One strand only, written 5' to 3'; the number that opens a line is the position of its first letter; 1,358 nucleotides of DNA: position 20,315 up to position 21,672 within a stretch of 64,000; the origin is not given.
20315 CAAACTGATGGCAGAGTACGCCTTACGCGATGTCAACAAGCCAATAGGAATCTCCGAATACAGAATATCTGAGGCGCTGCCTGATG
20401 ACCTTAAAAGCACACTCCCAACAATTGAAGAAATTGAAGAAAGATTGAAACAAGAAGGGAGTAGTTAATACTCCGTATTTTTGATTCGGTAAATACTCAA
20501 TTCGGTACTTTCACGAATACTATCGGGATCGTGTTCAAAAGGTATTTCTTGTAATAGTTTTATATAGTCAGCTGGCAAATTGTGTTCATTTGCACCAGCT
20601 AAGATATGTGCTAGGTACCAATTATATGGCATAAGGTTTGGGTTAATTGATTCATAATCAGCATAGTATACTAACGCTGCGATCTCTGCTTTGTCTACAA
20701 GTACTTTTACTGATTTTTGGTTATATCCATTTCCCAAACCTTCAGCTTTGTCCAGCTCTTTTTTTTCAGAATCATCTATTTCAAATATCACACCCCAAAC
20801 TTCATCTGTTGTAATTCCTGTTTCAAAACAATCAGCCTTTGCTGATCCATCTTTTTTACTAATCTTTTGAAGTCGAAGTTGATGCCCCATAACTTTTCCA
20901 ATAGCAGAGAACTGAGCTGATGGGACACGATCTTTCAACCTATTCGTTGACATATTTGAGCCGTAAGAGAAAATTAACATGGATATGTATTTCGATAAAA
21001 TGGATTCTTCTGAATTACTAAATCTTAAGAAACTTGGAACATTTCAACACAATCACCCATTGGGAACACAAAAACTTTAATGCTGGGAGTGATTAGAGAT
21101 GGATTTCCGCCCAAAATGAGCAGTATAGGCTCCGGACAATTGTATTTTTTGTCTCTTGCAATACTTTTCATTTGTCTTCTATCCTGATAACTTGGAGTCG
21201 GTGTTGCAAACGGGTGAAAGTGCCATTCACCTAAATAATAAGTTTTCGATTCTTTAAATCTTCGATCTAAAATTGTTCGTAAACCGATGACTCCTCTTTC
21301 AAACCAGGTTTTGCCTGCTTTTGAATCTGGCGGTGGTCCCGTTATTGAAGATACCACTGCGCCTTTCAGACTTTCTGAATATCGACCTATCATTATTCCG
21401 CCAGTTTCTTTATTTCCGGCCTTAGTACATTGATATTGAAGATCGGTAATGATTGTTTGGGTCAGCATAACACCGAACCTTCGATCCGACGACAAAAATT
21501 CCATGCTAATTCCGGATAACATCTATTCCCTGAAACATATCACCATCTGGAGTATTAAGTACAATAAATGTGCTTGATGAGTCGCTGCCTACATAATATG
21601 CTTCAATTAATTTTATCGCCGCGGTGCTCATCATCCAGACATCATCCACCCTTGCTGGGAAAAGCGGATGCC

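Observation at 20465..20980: Gamma-glutamylcyclotransferase-like gene placed as a fifth gene of a type II CBASS operon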

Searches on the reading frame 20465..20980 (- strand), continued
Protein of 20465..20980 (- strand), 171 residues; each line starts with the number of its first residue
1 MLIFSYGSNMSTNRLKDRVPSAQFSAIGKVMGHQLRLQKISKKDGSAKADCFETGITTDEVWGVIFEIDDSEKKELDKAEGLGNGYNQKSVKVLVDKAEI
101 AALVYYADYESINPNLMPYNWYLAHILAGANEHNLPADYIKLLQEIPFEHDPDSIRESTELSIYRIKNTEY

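Call 61: find_encoding_contigs(protein=P0013, flank=6000, max_places=2)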
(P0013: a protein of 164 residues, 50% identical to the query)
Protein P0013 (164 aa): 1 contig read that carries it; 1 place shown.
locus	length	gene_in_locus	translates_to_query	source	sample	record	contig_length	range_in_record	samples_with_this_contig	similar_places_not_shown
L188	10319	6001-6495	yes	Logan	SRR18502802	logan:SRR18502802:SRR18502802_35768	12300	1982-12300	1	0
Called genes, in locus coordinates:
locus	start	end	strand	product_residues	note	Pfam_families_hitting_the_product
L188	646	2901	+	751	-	PF00497:SBP_bac_3, PF00990:GGDEF (weak), PF00563:EAL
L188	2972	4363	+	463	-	PF01979:Amidohydro_1, PF07969:Amidohydro_3 (weak)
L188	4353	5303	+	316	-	PF01522:Polysacc_deac_1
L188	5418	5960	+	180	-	-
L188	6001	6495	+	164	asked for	PF06094:GGACT, PF13772:AIG2_2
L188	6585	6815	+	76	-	PF06150:ChaB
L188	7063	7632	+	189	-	-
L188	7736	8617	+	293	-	PF18165:pP_pnuc_1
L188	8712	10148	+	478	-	PF08357:SEFIR, PF13676:TIR_2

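Call 62: search_protein_families(library=padloc, alignment_id=A3, max_evalue=1e-10)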
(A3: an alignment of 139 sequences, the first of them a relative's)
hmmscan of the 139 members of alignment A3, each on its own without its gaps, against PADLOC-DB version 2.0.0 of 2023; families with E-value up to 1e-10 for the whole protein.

A. member 1, L001:36-377:+ (114 aa): 0 families

B. families by the number of members that match (of 139 scanned): 51 families (the first 25 are shown)
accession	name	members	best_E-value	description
PDLC04151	HEC-05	5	1.9e-51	-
PDLC04150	HEC-05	5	1.3e-31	-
PDLC04135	mad3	3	2.1e-47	mads_3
PDLC04134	mad2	3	1.4e-23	mads_2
PDLC04140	mad8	2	1.9e-17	mads_8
PDLC02980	AriA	2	7.4e-16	-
PDLC00522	JetD1|JetD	1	7.1e-125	DUF2220; DUF3322; DUF2399 domain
PDLC03031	MTase_I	1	6.7e-121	Type I methyltransferase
PDLC00530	JetD1|JetD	1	1.6e-82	DUF2220; DUF3322; DUF2399 domain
PDLC04895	PDC-S06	1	1.7e-70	-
PDLC03022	MTase_I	1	1.4e-61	Type I methyltransferase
PDLC04790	PDC-S01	1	2.6e-51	-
PDLC03019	MTase_I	1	1.7e-48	Type I methyltransferase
PDLC03038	MTase_I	1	1.8e-46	Type I methyltransferase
PDLC03027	MTase_I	1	2e-46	Type I methyltransferase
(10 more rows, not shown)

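Call 63: predict_structure(alignment_id=A1)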
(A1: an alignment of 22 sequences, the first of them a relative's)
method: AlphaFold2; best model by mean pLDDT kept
length: 171 residues; sequences in the alignment: 22
mean_pLDDT: 93.4   pTM: 0.87
mean pLDDT of the five models: 93.4, 92.4, 92.3, 92.0, 92.0
residues with pLDDT >= 90: 152; 70-90: 13; 50-70: 1; < 50: 5
segments of 3 or more residues with pLDDT < 50: 167-171
pLDDT, mean of each block of 10 residues (from residue 1): 97 94 98 96 91 96 98 95 91 97 95 95 96 98 97 94 63 38
secondary structure, 60 per line:
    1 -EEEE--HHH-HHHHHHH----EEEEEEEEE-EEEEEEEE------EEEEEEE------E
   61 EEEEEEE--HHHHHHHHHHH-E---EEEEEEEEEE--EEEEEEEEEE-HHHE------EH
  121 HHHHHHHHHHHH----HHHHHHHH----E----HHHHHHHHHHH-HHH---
elements in order: E2-5 H12-18 E23-31 E33-40 E47-53 E60-67 H70-80 E86-95 E98-107 H120-132 H137-144 H154-164

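Call 68: search_protein_families(library=padloc, alignment_id=A5, max_evalue=1e-10)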
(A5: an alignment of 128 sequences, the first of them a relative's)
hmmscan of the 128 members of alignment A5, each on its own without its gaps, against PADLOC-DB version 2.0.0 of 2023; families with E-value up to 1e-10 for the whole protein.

A. member 1, L001:2022-2651:+ (210 aa): 0 families

B. families by the number of members that match (of 128 scanned): 31 families (the first 25 are shown)
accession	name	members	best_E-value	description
PDLC04134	mad2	2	1e-24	mads_2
PDLC00512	JetC1|JetC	1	0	DUF3584 domain; MukB-like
PDLC00518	JetC1|JetC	1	8.6e-186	DUF3584 domain; MukB-like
PDLC00511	JetC1|JetC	1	3.5e-128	DUF3584 domain; MukB-like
PDLC00517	JetC1|JetC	1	1.2e-90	DUF3584 domain; MukB-like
PDLC00514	JetC1|JetC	1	4.2e-67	DUF3584 domain; MukB-like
PDLC00519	JetC1|JetC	1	1.7e-51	DUF3584 domain; MukB-like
PDLC04135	mad3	1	1.6e-49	mads_3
PDLC00509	JetC1|JetC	1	6.5e-40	DUF3584 domain; MukB-like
PDLC00505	JetC1|JetC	1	4.3e-26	DUF3584 domain; MukB-like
PDLC01720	Csa3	1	8.7e-25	Csa3_1_CAS-I-II-III-IV-V-VI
PDLC00513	JetC1|JetC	1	4.9e-24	DUF3584 domain; MukB-like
PDLC00507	JetC1|JetC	1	7.6e-22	DUF3584 domain; MukB-like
PDLC00503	JetC1|JetC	1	2.5e-19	DUF3584 domain; MukB-like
PDLC01438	Csa3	1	3e-19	"CAS-I,CAS-II,CAS-III,CAS-IV,CAS-V,CAS-VI; associated_signaling"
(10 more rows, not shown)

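Call 69: search_protein_families(library=padloc, alignment_id=A6, max_evalue=1e-10)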
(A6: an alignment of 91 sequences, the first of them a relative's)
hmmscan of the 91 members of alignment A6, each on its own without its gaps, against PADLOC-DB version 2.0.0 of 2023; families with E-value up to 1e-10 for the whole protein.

A. member 1, L001:8270-9745:- (491 aa): 3 families
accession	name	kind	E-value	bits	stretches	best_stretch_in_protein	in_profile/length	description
PDLC04606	PDC-M37B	-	3.4e-37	126.6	1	174-354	123-301/390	-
PDLC04605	PDC-M37B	-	1.2e-30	105.1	1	227-351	306-428/518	-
PDLC03838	DolB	-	7.7e-28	95.8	1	161-350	104-281/375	-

B. families by the number of members that match (of 91 scanned): 18 families
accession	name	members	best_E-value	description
PDLC00522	JetD1|JetD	2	1.1e-124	DUF2220; DUF3322; DUF2399 domain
PDLC00530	JetD1|JetD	2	1.6e-76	DUF2220; DUF3322; DUF2399 domain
PDLC00512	JetC1|JetC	1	7.4e-216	DUF3584 domain; MukB-like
PDLC00518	JetC1|JetC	1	4.8e-126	DUF3584 domain; MukB-like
PDLC00511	JetC1|JetC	1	2.3e-95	DUF3584 domain; MukB-like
PDLC00517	JetC1|JetC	1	1.3e-60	DUF3584 domain; MukB-like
PDLC02221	Upx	1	8.3e-55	-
PDLC00514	JetC1|JetC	1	1.5e-50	DUF3584 domain; MukB-like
PDLC04606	PDC-M37B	1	3.4e-37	-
PDLC00523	JetD1|JetD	1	1.2e-31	DUF2220; DUF3322; DUF2399 domain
PDLC04605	PDC-M37B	1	1.2e-30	-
PDLC03838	DolB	1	7.7e-28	-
PDLC00519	JetC1|JetC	1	4.2e-26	DUF3584 domain; MukB-like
PDLC00520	JetD1|JetD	1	8.4e-26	DUF2220; DUF3322; DUF2399 domain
PDLC00509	JetC1|JetC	1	1.2e-25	DUF3584 domain; MukB-like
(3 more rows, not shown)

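Call 70: fold_search(model_id=the predicted structure, library=pdb)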
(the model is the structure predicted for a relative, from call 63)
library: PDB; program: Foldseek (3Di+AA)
matches with E <= 10: 938; with E <= 0.001: 23
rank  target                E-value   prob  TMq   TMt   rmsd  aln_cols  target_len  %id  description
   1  2rbh_A                4.2e-14  1.00  0.79  0.80   1.8       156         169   29  Gamma-glutamyl cyclotransferase (released 2007-10-02)
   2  3cry_A                5.7e-14  1.00  0.80  0.81   1.8       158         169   29  Gamma-glutamyl cyclotransferase (released 2008-04-29)
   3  3cry_B                5.7e-14  1.00  0.80  0.80   2.7       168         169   30  Gamma-glutamyl cyclotransferase (released 2008-04-29)
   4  2i5t_B                6.4e-14  1.00  0.80  0.81   2.7       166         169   30  Crystal Structure of hypothetical protein LOC79017 from Homo sapiens (released 2006-09-12)
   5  2rbh_B                8.1e-14  1.00  0.79  0.79   2.7       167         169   30  Gamma-glutamyl cyclotransferase (released 2007-10-02)
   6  2i5t_A                9.2e-14  1.00  0.80  0.81   2.9       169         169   29  Crystal Structure of hypothetical protein LOC79017 from Homo sapiens (released 2006-09-12)
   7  2qik                  1.2e-07  1.00  0.71  0.46   2.7       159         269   20  Crystal structure of YkqA from Bacillus subtilis. Northeast Structural Genomics Target SR631 (released 2007-07-24)
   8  6ky1_B                2.9e-07  1.00  0.60  0.57   4.3       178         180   15  Crystal structural of human glutathione-specific gamma-glutamylcyclotransferase 2 (ChaC2)mutant with Glutamate 83 repl (released 2020-07-29)
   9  6ky0_A                5.4e-07  1.00  0.58  0.55   6.4       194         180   14  Crystal structural of active-site human glutathione-specific gamma-glutamylcyclotransferase 2(ChaC2) mutant with Gluta (released 2020-07-29)
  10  6ky1_A                1.7e-06  1.00  0.60  0.58   4.2       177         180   15  Crystal structural of human glutathione-specific gamma-glutamylcyclotransferase 2 (ChaC2)mutant with Glutamate 83 repl (released 2020-07-29)
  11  6k95_C                7.1e-06  1.00  0.45  0.45  10.2       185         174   16  Crystal structural of human glutathione-specific gamma-glutamylcyclotransferase 2 (ChaC2) (released 2020-04-22)
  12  6k95_A                1.1e-05  1.00  0.46  0.45  10.1       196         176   15  Crystal structural of human glutathione-specific gamma-glutamylcyclotransferase 2 (ChaC2) (released 2020-04-22)
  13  5hwi                  1.8e-05  1.00  0.66  0.50   3.7       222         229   14  Crystal structure of selenomethionine labelled gama glutamyl cyclotransferease specific to glutathione from yeast (released 2016-12-14)
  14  3jub                  2.2e-05  1.00  0.47  0.55   4.2       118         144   17  Human gamma-glutamylamine cyclotransferase (released 2010-02-09)
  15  2g0q_MODEL_1_A        2.3e-05  1.00  0.50  0.57   9.9       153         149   16  Solution structure of At5g39720.1 from Arabidopsis thaliana (released 2006-02-28)
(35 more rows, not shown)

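Call 76: search_dna_similar(query=window:20465-20980:-, collection=plasmids, mode=protein, max_rows=15)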
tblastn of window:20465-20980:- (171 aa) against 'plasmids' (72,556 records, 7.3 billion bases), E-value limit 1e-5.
Records with a match: 12; places in all: 12; records where one place covers at least 80% of the query: 9.
Best place of each record, by identity: <60% 12.
By first word of the organism name: Rhizobium 5; Mesorhizobium 3; Agrobacterium 2; Nitratireductor 1; Halomonas 1.
By predicted mobility (MOB-suite, as given by PLSDB): non-mobilizable 8; conjugative 4.
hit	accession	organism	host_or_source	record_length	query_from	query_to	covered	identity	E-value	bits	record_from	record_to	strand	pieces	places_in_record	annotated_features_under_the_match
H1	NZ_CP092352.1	Rhizobium sp. C104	Cell culture,nodule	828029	1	164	96%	40.4%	2e-30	122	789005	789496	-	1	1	gamma-glutamylcyclotransferase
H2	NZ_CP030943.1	Nitratireductor thuwali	-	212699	1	157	92%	39.6%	5e-27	113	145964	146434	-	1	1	gamma-glutamylcyclotransferase family protein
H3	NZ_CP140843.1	Rhizobium ruizarguesonis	Trifolium pratense,whole organism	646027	1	166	97%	34.9%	1e-15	81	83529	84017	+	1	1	gamma-glutamylcyclotransferase family protein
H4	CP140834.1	Rhizobium ruizarguesonis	Trifolium pratense,whole organism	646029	1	166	97%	34.9%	1e-15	81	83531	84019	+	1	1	gamma-glutamylcyclotransferase family protein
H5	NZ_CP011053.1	Halomonas sp. KO116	Nile Delta Mediterranean Sea surface ...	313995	1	164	75%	40.6%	2e-11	112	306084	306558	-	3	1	gamma-glutamylcyclotransferase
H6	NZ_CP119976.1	Agrobacterium leguminum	pure culture,soil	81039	1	146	85%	34.8%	5e-16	82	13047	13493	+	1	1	none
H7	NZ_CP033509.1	Mesorhizobium jarvisii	Lotus corniculatus,cell culture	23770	1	146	85%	31.4%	1e-12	72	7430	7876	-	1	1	gamma-glutamylcyclotransferase family protein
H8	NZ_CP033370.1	Mesorhizobium loti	Lotus sp.,cell culture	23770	1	146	85%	31.4%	1e-12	72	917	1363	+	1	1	gamma-glutamylcyclotransferase family protein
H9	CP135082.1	Agrobacterium pusense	Single cell,Heavy rainforest soil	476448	1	147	86%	30.4%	7e-12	69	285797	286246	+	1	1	record has no annotation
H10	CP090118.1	Rhizobium leguminosarum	Trifolium ambiguum,Cell culture,Plant ...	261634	1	146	85%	29.5%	4e-11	67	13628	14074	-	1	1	gamma-glutamylcyclotransferase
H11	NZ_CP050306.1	Rhizobium lusitanum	Oxytropis pumilio,cell culture,root ...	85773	1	96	56%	31.3%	4e-7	56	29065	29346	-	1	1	gamma-glutamylcyclotransferase family protein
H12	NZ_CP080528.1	Mesorhizobium sp. AR07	Oxytropis sp.,Cell culture,root nodule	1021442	1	93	54%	30.1%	5e-7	56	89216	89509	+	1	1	record has no annotation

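Call 77: search_dna_similar(query=window:20465-20980:-, collection=phages, mode=protein, max_rows=10)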
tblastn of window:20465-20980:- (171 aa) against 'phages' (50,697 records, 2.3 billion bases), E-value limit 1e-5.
Records with a match: 3; places in all: 3; records where one place covers at least 80% of the query: 3.
Best place of each record, by identity: <60% 3.
By first word of the organism name: Bacillus 2; Bacteriophage 1.
By host as written in the record: Bacillus megaterium str. ATCC 43725 2; - 1.
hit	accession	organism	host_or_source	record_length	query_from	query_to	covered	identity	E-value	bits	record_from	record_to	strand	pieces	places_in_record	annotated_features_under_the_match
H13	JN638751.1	Bacillus phage G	Bacillus megaterium str. ATCC 43725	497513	2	140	81%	30.9%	2e-9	61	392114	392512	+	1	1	514: gp514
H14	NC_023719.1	Bacillus phage G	Bacillus megaterium str. ATCC 43725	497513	2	140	81%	30.9%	2e-9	61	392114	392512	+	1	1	514: gamma-glutamyl cyclotransferase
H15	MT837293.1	Bacteriophage sp.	human fecal samples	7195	2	141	82%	30.3%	6e-6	51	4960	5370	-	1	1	record has no annotation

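Call 78: get_annotated_region(hit=H1, flank=6000)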
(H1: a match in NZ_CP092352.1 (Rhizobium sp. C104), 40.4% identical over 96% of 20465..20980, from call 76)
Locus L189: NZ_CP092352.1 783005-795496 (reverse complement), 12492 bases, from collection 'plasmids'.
description: Rhizobium sp. C104 plasmid pRSpC104a, complete sequence
organism: Rhizobium sp. C104 (NCBI taxid 2917727)
taxonomy: Bacteria; Pseudomonadota; Alphaproteobacteria; Hyphomicrobiales; Rhizobiaceae; Rhizobium; Rhizobium sp. C104
host: -; source: Cell culture,nodule; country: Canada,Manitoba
typing (MOB-suite, as given by PLSDB): conjugative; relaxase MOBQ; mating-pair formation MPF_T
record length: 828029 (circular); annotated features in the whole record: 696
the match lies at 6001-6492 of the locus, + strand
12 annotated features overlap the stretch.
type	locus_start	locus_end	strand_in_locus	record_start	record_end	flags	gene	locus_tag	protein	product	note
CDS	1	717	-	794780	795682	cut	-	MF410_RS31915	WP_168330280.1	LysR family transcriptional regulator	GO:0006355 - regulation of DNA-templated transcription [Evidence IEA]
CDS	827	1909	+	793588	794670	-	-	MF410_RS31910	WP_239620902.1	4-oxalomesaconate tautomerase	-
CDS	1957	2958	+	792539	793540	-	-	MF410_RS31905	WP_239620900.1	ABC transporter substrate-binding protein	-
CDS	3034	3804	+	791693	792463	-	-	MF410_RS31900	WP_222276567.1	ABC transporter ATP-binding protein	-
CDS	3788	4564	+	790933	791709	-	-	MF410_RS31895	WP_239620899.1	ABC transporter permease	-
CDS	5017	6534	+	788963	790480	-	-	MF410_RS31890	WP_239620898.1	gamma-glutamylcyclotransferase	-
CDS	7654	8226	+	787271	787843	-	-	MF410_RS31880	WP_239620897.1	hypothetical protein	-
CDS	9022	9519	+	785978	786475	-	-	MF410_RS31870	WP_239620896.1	DUF4263 domain-containing protein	-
CDS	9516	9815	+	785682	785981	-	-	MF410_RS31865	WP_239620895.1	Shedu anti-phage system protein SduA domain-containing protein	-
CDS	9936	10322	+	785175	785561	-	-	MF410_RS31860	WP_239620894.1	transposase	GO:0006313 - DNA transposition [Evidence IEA]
CDS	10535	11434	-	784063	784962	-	-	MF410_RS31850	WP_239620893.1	hypothetical protein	-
CDS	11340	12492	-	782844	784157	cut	-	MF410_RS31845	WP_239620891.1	recombinase family protein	GO:0006310 - DNA recombination [Evidence IEA]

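Call 79: get_annotated_region(hit=H2, flank=6000)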
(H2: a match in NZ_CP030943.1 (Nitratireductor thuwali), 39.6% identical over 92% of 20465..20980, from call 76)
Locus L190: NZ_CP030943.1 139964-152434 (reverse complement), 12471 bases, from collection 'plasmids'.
description: Nitratireductor thuwali strain Nit1536 plasmid p1536_2, complete sequence
organism: Nitratireductor thuwali (NCBI taxid 2267699)
taxonomy: Bacteria; Pseudomonadota; Alphaproteobacteria; Hyphomicrobiales; Phyllobacteriaceae; Nitratireductor; Nitratireductor thuwali
host: -; source: -; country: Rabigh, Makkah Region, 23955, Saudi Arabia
typing (MOB-suite, as given by PLSDB): non-mobilizable; mating-pair formation MPF_T
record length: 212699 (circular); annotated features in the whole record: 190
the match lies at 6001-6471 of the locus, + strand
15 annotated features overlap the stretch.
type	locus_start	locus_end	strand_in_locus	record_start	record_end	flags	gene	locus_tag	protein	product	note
CDS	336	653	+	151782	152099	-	-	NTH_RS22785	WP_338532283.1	hypothetical protein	-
CDS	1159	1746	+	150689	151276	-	-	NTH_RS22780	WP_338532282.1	hypothetical protein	-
CDS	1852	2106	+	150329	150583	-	-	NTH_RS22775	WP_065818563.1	type II toxin-antitoxin system prevent-host-death family antitoxin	GO:0008219 - cell death [Evidence IEA]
CDS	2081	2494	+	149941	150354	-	-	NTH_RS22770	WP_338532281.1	type II toxin-antitoxin system PemK/MazF family toxin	-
CDS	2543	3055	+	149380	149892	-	-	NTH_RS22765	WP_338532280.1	hypothetical protein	-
CDS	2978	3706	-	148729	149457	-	istB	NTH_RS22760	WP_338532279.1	IS21-like element helper ATPase IstB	-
CDS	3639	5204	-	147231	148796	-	istA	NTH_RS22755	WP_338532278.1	IS21 family transposase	-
CDS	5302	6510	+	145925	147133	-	-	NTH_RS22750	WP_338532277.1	gamma-glutamylcyclotransferase family protein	-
CDS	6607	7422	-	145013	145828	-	-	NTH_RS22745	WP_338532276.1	DUF5677 domain-containing protein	-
CDS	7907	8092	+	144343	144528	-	-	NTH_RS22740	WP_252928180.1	hypothetical protein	-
CDS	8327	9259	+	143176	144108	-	-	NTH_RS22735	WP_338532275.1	zincin-like metallopeptidase domain-containing protein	-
CDS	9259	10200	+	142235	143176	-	-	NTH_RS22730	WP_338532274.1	hypothetical protein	-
CDS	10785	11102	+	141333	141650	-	-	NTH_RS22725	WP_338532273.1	DUF736 family protein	-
CDS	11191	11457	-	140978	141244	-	-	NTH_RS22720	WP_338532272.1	WGR domain-containing protein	-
CDS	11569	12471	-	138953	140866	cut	traG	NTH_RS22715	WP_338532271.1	Ti-type conjugative transfer system protein TraG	-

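Call 81: search_protein_families(library=pfam, proteins=[L189:5017-6534:+, L190:5302-6510:+, L039:9356-10492:+, L075:9149-10450:+, L076:9494-10453:+, L186:6546-7856:+, L186:8222-9151:+, L190:6607-7422:-], max_evalue=0.01)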
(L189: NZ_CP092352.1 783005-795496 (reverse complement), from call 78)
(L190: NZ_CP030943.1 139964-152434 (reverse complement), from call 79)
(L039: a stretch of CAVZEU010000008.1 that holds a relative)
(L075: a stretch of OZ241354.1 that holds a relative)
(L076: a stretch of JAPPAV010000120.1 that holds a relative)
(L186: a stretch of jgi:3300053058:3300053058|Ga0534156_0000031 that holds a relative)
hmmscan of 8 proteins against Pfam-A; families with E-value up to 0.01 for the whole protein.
L189:5017-6534:+ (505 aa): 2 families
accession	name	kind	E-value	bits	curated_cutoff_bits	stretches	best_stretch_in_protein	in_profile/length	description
PF13772.11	AIG2_2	-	1.2e-11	45.3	27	1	387-468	2-81/83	AIG2-like family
PF06094.17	GGACT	-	5.5e-10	40.3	22.8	1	331-448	1-117/120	Gamma-glutamyl cyclotransferase, AIG2-like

L190:5302-6510:+ (402 aa): 2 families
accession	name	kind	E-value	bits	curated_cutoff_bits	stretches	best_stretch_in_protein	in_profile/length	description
PF13772.11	AIG2_2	-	4.5e-13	49.9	27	1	291-374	1-82/83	AIG2-like family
PF06094.17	GGACT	-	7.3e-09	36.7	22.8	1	236-354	1-118/120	Gamma-glutamyl cyclotransferase, AIG2-like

L039:9356-10492:+ (379 aa): 2 families
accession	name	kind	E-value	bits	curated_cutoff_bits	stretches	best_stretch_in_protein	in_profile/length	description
PF13772.11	AIG2_2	-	4.5e-15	56.3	27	1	270-350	1-83/83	AIG2-like family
PF06094.17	GGACT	-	5.4e-10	40.3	22.8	1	215-318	1-104/120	Gamma-glutamyl cyclotransferase, AIG2-like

L075:9149-10450:+ (434 aa): 2 families
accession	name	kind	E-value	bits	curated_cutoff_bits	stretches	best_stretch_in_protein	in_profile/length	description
PF13772.11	AIG2_2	-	7.9e-13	49.1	27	1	343-424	2-82/83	AIG2-like family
PF06094.17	GGACT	-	5.8e-08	33.8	22.8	1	286-391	1-104/120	Gamma-glutamyl cyclotransferase, AIG2-like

L076:9494-10453:+ (320 aa): 2 families
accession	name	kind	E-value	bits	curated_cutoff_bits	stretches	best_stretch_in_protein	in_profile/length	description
PF13772.11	AIG2_2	-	1.6e-14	54.5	27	1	228-309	2-82/83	AIG2-like family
PF06094.17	GGACT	-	1.7e-11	45.1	22.8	1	171-284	1-114/120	Gamma-glutamyl cyclotransferase, AIG2-like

L186:6546-7856:+ (436 aa): 2 families
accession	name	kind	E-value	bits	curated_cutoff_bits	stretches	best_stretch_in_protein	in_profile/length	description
PF13676.11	TIR_2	-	2.7e-13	50.9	28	1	306-420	1-110/122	TIR domain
PF01582.25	TIR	-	0.00094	19.5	21.3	1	312-403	12-98/179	TIR domain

L186:8222-9151:+ (309 aa): 1 family
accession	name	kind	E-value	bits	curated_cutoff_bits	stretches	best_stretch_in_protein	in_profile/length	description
PF18928.5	DUF5677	-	2.3e-16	60.7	27.1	1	72-233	2-165/166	Family of unknown function (DUF5677)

L190:6607-7422:- (271 aa): 1 family
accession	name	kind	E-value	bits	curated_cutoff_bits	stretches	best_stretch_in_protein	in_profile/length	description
PF18928.5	DUF5677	-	2e-24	87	27.1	1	56-201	2-162/166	Family of unknown function (DUF5677)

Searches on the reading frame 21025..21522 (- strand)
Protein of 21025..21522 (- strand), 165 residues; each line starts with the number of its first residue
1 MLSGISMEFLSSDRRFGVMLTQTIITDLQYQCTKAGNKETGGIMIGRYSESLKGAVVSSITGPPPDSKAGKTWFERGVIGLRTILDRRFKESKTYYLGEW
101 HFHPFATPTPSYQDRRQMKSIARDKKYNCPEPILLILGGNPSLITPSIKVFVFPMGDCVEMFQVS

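Call 3: search_protein_families(library=pfam, proteins=[window:21025-21522:-], max_evalue=0.01)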
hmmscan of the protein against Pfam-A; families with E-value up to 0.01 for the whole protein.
window:21025-21522:- (165 aa): 1 family
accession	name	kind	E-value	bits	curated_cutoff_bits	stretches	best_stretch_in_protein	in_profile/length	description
PF14464.11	Prok-JAB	-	4.5e-09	36.6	25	1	27-139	7-102/114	Prokaryotic homologs of the JAB domain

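Call 4: search_protein_families(library=padloc, proteins=[window:21025-21522:-], max_evalue=0.01)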
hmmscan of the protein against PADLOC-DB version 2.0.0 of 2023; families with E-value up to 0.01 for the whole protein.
window:21025-21522:- (165 aa): 28 families (the best 25 are shown)
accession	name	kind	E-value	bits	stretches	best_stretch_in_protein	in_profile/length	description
PDLC00889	JAB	-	9e-55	182.8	1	3-158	5-159/168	JAB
PDLC00890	JAB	-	8.8e-52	172.8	1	8-161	2-154/157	JAB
PDLC00835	E1-E2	-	2.1e-26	90.5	1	9-154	609-752/778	E1-E2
PDLC00896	JAB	-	4.3e-25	86.3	1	13-140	8-137/159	JAB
PDLC00902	JAB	-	3.3e-21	73.6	1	18-139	16-137/159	JAB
PDLC00894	JAB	-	1.1e-17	62.6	1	16-126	13-127/158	JAB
PDLC00887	JAB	-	1.7e-17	61.8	1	12-139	10-137/160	JAB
PDLC00827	E1-E2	-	6.9e-17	59.1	1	29-151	576-699/711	E1-E2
PDLC00909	JAB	-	4e-16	57.2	1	21-138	23-142/168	JAB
PDLC00898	JAB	-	1.1e-15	55.6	1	17-141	18-140/162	JAB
PDLC00893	JAB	-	1.9e-15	55.2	1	18-137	3-124/157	JAB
PDLC00891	JAB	-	1.9e-15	54.7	1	17-143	12-136/159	JAB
PDLC00903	JAB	-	3.3e-15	54.4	1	18-138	13-135/166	JAB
PDLC00905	JAB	-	5.4e-14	50.6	1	18-138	3-124/154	JAB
PDLC00895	JAB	-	1.1e-13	49.1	1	18-142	11-134/162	JAB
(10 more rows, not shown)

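Call 32: search_protein_families(library=ncbifam, proteins=[window:21025-21522:-], max_evalue=0.001)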
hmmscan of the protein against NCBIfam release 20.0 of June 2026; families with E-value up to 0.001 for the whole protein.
window:21025-21522:- (165 aa): 3 families
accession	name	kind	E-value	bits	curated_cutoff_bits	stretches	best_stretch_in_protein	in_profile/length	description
NF058523.1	6A-MBL_cap2_3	equivalog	4.7e-27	94.8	320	1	14-135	541-664/665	anti-phage 6A-MBL system cap2_3 protein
TIGR02256.1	ICE_VC0181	hypoth_equivalog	9.7e-14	51.4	127.6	1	35-142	14-116/131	conserved hypothetical protein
NF050170.1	CDNTaseCGASCap3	equivalog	1.4e-11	44.9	200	1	11-138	10-133/153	CBASS system CD-NTase/cGAS isopeptidase Cap3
